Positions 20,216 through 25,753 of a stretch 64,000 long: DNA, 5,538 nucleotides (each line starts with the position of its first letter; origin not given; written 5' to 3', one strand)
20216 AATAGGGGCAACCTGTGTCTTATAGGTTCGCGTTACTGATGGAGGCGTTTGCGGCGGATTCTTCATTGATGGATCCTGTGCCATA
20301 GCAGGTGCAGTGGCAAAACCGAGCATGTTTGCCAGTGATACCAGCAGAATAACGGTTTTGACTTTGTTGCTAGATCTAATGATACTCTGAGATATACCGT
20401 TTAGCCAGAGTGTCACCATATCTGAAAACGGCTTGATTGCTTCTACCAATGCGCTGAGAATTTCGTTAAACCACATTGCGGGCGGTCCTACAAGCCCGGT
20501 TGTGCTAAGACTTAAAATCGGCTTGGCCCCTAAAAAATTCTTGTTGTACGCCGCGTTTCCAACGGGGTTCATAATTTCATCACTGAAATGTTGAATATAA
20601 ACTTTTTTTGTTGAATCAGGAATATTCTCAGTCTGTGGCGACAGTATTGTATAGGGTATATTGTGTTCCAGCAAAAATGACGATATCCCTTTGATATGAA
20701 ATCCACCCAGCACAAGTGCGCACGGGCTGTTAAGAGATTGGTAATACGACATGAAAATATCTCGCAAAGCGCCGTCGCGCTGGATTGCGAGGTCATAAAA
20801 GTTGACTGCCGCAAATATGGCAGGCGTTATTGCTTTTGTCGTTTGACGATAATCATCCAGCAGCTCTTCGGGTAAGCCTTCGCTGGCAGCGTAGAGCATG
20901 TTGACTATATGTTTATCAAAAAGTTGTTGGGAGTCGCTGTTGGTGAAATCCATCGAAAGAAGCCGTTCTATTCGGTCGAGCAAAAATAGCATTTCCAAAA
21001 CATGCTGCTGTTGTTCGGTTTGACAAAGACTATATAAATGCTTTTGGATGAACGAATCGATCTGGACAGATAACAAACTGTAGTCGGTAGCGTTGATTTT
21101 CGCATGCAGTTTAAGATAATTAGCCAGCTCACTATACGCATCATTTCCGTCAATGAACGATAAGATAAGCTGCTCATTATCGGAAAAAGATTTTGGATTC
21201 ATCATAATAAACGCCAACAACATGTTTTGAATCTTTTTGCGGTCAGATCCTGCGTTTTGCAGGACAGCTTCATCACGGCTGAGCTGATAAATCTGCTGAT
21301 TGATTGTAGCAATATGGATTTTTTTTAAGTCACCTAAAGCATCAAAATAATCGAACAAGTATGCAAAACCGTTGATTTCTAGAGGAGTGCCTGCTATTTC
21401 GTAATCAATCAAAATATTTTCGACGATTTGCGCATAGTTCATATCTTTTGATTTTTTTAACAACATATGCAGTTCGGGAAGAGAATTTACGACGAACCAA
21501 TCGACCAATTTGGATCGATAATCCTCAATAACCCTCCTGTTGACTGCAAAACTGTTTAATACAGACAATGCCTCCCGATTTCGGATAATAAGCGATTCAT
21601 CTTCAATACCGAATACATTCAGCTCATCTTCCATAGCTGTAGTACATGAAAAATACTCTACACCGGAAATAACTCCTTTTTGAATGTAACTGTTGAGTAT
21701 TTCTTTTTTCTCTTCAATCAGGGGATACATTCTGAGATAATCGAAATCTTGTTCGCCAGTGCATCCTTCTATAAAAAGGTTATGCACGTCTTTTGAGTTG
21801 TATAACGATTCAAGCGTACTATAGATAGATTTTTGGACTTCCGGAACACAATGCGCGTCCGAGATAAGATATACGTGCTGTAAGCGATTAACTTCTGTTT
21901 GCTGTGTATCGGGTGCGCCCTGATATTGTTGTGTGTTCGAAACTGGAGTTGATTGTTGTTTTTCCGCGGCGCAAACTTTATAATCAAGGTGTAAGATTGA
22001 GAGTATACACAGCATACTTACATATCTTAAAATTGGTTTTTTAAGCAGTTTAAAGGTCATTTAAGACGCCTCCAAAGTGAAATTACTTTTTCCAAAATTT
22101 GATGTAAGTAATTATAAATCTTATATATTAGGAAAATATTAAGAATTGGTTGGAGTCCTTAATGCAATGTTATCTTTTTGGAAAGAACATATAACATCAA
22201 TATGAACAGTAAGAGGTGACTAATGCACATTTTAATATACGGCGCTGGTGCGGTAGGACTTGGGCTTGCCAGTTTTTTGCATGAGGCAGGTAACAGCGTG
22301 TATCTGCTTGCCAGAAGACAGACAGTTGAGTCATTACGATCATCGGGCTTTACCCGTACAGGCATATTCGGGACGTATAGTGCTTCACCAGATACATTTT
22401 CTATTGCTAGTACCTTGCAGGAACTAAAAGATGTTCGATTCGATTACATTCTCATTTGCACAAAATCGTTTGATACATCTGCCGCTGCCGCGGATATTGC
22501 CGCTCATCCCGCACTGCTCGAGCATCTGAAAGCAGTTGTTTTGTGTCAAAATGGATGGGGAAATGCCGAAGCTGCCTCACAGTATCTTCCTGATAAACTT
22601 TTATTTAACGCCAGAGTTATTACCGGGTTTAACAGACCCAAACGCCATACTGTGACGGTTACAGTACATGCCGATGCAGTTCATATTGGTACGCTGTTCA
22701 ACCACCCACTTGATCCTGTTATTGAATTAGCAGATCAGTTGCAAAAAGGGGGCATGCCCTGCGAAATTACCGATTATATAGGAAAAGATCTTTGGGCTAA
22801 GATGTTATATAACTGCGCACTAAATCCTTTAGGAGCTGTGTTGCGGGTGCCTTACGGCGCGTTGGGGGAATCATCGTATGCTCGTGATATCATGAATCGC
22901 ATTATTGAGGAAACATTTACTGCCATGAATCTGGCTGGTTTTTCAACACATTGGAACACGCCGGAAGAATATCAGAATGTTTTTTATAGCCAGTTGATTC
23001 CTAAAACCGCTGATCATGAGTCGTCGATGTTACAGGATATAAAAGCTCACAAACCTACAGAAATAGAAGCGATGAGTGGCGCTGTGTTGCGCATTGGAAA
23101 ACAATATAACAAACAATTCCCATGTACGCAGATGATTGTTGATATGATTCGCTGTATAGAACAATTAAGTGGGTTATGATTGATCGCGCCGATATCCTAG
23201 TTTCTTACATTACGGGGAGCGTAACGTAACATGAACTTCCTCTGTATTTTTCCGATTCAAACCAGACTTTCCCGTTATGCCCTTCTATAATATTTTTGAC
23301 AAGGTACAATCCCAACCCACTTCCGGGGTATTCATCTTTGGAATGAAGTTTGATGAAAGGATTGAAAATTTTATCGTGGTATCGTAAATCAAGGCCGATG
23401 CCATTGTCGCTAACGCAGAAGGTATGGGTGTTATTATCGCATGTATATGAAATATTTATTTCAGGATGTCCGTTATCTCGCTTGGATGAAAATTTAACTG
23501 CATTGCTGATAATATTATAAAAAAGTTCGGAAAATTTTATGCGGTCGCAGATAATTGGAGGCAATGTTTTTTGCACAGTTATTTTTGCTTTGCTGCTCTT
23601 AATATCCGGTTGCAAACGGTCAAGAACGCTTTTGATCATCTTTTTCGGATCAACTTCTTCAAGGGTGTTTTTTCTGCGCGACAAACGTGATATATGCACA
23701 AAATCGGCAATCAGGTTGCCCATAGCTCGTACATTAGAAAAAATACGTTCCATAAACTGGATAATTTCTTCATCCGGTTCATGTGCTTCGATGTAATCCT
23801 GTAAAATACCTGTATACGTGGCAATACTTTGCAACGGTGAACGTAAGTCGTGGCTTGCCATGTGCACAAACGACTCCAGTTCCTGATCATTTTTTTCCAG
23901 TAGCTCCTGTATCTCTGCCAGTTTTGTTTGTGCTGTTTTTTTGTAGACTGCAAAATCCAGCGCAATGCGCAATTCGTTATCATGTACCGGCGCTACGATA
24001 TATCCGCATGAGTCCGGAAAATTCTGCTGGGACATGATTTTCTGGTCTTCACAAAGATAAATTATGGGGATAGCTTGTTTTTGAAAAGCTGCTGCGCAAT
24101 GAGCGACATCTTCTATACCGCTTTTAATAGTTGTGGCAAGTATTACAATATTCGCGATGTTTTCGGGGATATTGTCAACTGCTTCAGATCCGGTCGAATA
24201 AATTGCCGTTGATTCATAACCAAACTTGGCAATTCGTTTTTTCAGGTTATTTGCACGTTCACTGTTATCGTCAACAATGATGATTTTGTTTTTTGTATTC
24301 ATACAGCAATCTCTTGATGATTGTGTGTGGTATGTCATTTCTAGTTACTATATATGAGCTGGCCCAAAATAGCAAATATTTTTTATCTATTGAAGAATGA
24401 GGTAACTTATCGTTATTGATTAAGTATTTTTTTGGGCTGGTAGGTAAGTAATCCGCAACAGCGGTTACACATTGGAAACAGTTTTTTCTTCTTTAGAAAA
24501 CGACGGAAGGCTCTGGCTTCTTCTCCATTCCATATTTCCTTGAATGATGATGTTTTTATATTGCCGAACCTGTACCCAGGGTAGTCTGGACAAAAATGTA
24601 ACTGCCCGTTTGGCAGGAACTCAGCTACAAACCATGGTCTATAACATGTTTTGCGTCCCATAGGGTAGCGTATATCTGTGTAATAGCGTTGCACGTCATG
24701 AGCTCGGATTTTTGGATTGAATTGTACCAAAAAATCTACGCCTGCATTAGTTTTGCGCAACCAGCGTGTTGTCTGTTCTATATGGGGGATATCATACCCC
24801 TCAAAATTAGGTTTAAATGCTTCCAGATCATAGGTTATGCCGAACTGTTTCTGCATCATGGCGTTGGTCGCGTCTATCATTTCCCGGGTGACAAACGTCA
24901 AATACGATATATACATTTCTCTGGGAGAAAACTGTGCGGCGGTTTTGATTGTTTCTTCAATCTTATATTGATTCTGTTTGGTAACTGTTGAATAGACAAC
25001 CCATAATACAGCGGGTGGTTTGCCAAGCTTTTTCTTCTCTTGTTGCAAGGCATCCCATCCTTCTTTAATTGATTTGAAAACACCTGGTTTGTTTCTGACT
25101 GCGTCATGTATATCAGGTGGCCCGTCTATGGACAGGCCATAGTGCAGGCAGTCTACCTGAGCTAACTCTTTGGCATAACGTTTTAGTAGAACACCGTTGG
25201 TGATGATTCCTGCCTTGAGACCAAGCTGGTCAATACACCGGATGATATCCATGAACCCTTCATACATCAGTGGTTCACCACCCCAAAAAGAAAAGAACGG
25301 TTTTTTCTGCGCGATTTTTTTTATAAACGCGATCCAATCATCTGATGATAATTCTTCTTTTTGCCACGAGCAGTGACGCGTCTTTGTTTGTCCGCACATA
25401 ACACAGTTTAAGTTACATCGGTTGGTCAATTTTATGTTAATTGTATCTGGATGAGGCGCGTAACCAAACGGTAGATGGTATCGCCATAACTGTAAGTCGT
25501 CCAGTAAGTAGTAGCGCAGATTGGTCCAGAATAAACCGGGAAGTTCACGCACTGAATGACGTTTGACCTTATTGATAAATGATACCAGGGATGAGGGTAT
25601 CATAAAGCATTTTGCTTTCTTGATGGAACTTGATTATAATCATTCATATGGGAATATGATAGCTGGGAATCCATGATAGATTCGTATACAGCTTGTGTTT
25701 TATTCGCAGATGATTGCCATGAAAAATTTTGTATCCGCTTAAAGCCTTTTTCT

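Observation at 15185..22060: Second giant (2291 aa) protein: TraB/Tiki-like ectodomain fused to a complete ABC half-transporter module, embedded in the EPS locus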

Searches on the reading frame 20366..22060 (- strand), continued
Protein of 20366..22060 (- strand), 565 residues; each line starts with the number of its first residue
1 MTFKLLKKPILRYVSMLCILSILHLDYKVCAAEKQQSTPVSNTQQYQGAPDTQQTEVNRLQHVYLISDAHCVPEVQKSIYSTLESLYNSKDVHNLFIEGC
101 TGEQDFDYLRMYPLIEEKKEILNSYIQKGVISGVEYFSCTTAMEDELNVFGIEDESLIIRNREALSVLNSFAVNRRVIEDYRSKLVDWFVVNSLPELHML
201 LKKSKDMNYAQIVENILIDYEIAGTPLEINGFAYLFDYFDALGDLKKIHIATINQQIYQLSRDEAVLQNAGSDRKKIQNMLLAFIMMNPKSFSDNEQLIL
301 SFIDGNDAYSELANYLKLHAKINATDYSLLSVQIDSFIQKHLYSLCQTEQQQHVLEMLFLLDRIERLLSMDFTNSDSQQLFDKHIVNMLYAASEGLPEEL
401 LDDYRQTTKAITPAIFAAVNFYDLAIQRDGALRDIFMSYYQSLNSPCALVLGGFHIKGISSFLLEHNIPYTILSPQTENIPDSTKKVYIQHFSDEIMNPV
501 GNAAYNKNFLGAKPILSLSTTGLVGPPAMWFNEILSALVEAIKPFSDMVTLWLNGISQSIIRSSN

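Call 94: find_encoding_contigs(protein=P0011, flank=8000, max_places=2)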
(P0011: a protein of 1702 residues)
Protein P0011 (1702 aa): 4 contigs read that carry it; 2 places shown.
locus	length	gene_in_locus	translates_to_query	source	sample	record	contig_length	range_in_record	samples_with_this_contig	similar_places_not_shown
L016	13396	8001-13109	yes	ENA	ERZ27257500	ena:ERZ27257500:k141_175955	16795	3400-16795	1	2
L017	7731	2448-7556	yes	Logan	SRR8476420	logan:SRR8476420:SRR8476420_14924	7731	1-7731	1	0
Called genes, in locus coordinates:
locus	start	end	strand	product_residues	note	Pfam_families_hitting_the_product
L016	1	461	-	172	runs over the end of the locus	PF01381:HTH_3, PF13443:HTH_26 (faint)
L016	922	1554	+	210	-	PF09986:DUF2225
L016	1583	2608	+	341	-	PF23446:LysM1_NFP_LYK (faint), PF23473:LysM3_LYK4_5 (faint), PF01476:LysM, PF01510:Amidase_2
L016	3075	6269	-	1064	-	PF25596:CPSase_L_D1, PF02786:CPSase_L_D2, PF02222:ATP-grasp, PF02787:CPSase_L_D3, PF25596:CPSase_L_D1, PF02222:ATP-grasp, PF02786:CPSase_L_D2, PF07478:Dala_Dala_lig_C, +5 more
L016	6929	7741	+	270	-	PF21959:DUF6923 (faint), PF07589:PEP_exosort_dom (faint)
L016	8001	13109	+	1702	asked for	PF00005:ABC_tran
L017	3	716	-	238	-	?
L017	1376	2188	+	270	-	PF21959:DUF6923 (faint), PF07589:PEP_exosort_dom (faint)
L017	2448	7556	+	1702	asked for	PF00005:ABC_tran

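Call 99: search_protein_families(library=pfam, proteins=[P0016, P0023, P0028, P0024], max_evalue=0.0001)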
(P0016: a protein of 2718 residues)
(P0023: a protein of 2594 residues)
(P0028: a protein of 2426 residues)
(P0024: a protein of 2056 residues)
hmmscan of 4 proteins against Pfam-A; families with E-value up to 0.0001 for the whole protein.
P0016 (2718 aa): 0 families

P0023 (2594 aa): 0 families

P0028 (2426 aa): 0 families

P0024 (2056 aa): 0 families

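Call 101: list_cluster_members(proteins=[P0016, P0017, P0018, P0020, P0021, P0022, P0024, P0025, P0026, P0027])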
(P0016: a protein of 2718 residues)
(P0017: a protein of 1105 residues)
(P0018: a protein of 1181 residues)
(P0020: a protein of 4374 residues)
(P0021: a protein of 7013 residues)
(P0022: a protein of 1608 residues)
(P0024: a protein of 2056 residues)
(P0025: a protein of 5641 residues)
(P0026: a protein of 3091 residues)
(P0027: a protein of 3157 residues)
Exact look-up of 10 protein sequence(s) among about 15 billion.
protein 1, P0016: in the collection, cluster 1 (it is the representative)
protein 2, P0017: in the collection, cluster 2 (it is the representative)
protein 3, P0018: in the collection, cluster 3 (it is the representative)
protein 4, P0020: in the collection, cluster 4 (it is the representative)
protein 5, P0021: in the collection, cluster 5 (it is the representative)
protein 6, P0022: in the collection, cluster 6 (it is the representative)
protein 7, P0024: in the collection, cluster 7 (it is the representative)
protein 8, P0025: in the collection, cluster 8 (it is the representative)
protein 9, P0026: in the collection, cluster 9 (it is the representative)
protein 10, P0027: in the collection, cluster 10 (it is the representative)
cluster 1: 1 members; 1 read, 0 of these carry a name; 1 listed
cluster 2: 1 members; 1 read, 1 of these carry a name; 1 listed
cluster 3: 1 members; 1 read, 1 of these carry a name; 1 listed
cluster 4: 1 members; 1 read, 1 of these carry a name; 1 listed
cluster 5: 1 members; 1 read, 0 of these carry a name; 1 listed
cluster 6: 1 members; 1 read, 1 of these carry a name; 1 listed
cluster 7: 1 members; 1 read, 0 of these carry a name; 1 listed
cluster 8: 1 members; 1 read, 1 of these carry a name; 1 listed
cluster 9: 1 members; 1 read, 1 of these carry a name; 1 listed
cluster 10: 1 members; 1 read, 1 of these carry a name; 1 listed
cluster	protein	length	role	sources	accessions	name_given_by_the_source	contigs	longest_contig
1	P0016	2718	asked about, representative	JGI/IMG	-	-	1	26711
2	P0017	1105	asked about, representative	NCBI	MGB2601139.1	MAG: hypothetical protein WBD12_03910, partial [Candidatus Omnitrophota bacterium]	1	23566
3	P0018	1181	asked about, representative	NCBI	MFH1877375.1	MAG: hypothetical protein ABH883_01025 [Candidatus Omnitrophota bacterium]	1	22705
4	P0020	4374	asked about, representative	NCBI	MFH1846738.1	MAG: hypothetical protein ABH869_04200, partial [Candidatus Omnitrophota bacterium]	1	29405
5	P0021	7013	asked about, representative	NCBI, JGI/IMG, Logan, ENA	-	-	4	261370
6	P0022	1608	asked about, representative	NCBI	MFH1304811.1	MAG: cellulase family glycosylhydrolase, partial [Candidatus Omnitrophota bacterium]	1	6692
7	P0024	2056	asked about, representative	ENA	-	-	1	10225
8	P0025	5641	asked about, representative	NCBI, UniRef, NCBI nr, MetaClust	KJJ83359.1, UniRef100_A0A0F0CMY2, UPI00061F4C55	membrane protein containing Peptidoglycan binding-like domain protein [Candidatus ... | Membrane protein containing Peptidoglycan binding-like domain protein n=1 Tax=Candidatus ... | status=active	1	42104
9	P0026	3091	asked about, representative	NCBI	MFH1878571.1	MAG: hypothetical protein ABH883_07185 [Candidatus Omnitrophota bacterium]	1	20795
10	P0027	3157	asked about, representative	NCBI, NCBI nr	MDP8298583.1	MAG: hypothetical protein P9L88_01565, partial [Candidatus Tantalella remota] | hypothetical protein [Candidatus Tantalella remota]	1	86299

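Call 106: fold_search(model_id=the predicted structure, library=viral)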
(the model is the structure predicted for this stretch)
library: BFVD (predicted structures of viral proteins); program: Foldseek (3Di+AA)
matches with E <= 10: 224; with E <= 0.001: 0
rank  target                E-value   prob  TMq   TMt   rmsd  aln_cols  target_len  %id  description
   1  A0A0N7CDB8            4.5e-02  0.09  0.09  0.09  34.3       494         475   12  Uncharacterized protein [Salmonella phage 38]
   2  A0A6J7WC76            6.2e-02  0.11  0.08  0.08  28.1       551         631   10  Uncharacterized protein [uncultured Caudovirales phage]
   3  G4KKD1                8.1e-02  0.12  0.08  0.10  43.9       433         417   14  (no name in the UniProt tables at hand)
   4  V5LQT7                1.1e-01  0.60  0.19  0.33  22.0       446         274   10  (no name in the UniProt tables at hand)
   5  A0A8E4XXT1            1.1e-01  0.10  0.09  0.09  59.4       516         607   12  Recombination endonuclease subunit [Maribacter phage Colly_1]
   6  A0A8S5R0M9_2          1.3e-01  0.09  0.09  0.07  47.9       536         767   10  Chromosome segregation ATPase [Siphoviridae sp. ctyvQ1]
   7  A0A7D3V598            1.7e-01  0.35  0.20  0.22  25.6       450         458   14  Uncharacterized protein [Fadolivirus FV1/VV64]
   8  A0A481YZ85            2.1e-01  0.15  0.14  0.16  30.9       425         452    8  Uncharacterized protein [Mimivirus LCMiAC01]
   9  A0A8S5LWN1            2.3e-01  0.13  0.13  0.09  30.8       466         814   12  Minor tail protein [Siphoviridae sp. ctRiO19]
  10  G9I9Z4                2.7e-01  0.05  0.09  0.09  37.6       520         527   12  (no name in the UniProt tables at hand)
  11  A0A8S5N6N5            3.9e-01  0.06  0.09  0.10  50.1       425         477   12  STRUCTURAL MAINTENANCE OF CHROMOSOMES PROTEIN [Siphoviridae sp. ctfWC31]
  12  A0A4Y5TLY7            4.2e-01  0.13  0.13  0.14  28.9       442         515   12  (no name in the UniProt tables at hand)
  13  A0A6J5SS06            4.2e-01  0.09  0.10  0.06  39.2       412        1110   14  Uncharacterized protein [uncultured Caudovirales phage]
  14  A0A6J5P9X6            4.2e-01  0.07  0.08  0.13  48.4       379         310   12  Uncharacterized protein [uncultured Caudovirales phage]
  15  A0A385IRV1            4.8e-01  0.13  0.10  0.19  31.1       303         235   10  (no name in the UniProt tables at hand)
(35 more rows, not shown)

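Call 107: find_encoding_contigs(protein=P0014, flank=10000, max_places=2)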
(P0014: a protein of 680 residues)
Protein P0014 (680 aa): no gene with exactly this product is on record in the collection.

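Call 108: find_encoding_contigs(protein=P0013, flank=10000, max_places=2)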
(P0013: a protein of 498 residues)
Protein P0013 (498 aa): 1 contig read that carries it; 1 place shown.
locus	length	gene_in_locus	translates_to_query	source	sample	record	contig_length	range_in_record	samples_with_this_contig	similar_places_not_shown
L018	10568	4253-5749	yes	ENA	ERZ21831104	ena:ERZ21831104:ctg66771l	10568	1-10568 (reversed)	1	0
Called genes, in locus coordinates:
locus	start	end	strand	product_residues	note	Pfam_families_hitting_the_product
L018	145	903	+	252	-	PF13181:TPR_8 (faint), PF13428:TPR_14 (faint), PF25063:ARM_TT21_C (faint), PF13432:TPR_16 (faint), PF13525:YfiO, PF14559:TPR_19 (weak), PF07719:TPR_2 (weak), PF13174:TPR_6 (weak)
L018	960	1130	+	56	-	-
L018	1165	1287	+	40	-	-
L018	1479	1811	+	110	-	-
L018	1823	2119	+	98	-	-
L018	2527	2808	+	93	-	PF06144:DNA_pol3_delta (weak)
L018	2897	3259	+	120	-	PF21694:DNA_pol3_delta_C (weak)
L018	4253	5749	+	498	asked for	-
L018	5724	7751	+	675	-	-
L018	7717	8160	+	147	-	-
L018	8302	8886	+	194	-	-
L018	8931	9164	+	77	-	-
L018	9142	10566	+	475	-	?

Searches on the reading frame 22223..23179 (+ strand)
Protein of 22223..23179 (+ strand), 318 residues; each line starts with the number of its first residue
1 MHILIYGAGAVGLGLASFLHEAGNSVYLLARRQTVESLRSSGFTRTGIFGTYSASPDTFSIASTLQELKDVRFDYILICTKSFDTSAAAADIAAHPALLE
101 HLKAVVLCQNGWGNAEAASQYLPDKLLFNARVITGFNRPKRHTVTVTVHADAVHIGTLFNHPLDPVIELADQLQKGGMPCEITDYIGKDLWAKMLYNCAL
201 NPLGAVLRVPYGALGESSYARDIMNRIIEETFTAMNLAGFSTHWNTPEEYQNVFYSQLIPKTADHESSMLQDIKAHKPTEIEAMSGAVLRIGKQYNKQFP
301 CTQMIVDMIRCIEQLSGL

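Call 7: search_protein_families(library=pfam, proteins=[window:22223-23179:+], max_evalue=0.001)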
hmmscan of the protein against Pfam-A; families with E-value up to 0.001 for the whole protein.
window:22223-23179:+ (318 aa): 4 families
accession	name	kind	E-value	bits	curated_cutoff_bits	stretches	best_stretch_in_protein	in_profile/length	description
PF08546.17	ApbA_C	-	2.9e-28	99.2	22.7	1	188-312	4-124/125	Ketopantoate reductase PanE/ApbA C terminal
PF02558.23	ApbA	-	1.8e-24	86.5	22.2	1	3-157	1-147/150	Ketopantoate reductase PanE/ApbA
PF00070.33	Pyr_redox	-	0.00043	21.2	22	0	2-35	1-34/82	Pyridine nucleotide-disulphide oxidoreductase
PF01266.30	DAO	-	0.00073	19.6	27.9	0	3-54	2-53/353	FAD dependent oxidoreductase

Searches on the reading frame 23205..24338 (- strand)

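Call 7: search_protein_families(library=pfam, proteins=[window:23205-24338:-], max_evalue=0.001)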
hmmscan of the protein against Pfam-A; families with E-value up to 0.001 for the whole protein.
window:23205-24338:- (377 aa): 4 families
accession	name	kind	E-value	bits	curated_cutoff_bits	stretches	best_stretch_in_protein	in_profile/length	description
PF02518.31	HATPase_c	-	1.7e-22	80.4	26.4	1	265-376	2-109/111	Histidine kinase-, DNA gyrase B-, and HSP90-like ATPase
PF00512.31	HisKA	-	1.2e-09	38.5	26.9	1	155-219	3-63/66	His Kinase A (phospho-acceptor) domain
PF14501.12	HATPase_c_5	-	0.00016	22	22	1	268-363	5-91/102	GHKL domain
PF13581.12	HATPase_c_2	-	0.00042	20.7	27.4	1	277-351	40-109/127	Histidine kinase-like ATPase domain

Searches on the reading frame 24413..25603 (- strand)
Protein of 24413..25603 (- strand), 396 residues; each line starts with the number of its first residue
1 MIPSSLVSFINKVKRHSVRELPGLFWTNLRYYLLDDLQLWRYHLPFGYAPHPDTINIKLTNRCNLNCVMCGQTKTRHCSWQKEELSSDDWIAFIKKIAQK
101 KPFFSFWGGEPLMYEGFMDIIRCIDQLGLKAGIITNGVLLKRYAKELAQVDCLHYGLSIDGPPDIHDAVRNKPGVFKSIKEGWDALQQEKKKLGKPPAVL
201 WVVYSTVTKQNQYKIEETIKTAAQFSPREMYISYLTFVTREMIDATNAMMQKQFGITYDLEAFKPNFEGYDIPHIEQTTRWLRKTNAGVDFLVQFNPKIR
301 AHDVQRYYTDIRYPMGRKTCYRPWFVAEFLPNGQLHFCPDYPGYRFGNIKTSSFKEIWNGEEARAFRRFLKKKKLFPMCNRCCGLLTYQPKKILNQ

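Call 7: search_protein_families(library=pfam, proteins=[window:24413-25603:-], max_evalue=0.001)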
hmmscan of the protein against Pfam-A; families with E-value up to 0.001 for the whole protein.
window:24413-25603:- (396 aa): 3 families
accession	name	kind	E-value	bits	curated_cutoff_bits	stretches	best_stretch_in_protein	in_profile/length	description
PF04055.27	Radical_SAM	-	6.6e-18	65.9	29.5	1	57-190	1-140/166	Radical SAM superfamily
PF13186.11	SPASM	-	2e-14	54.1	21.5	1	320-382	1-66/67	Iron-sulfur cluster-binding domain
PF13353.11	Fer4_12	-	0.00017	22.4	22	1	61-168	13-122/137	4Fe-4S single cluster domain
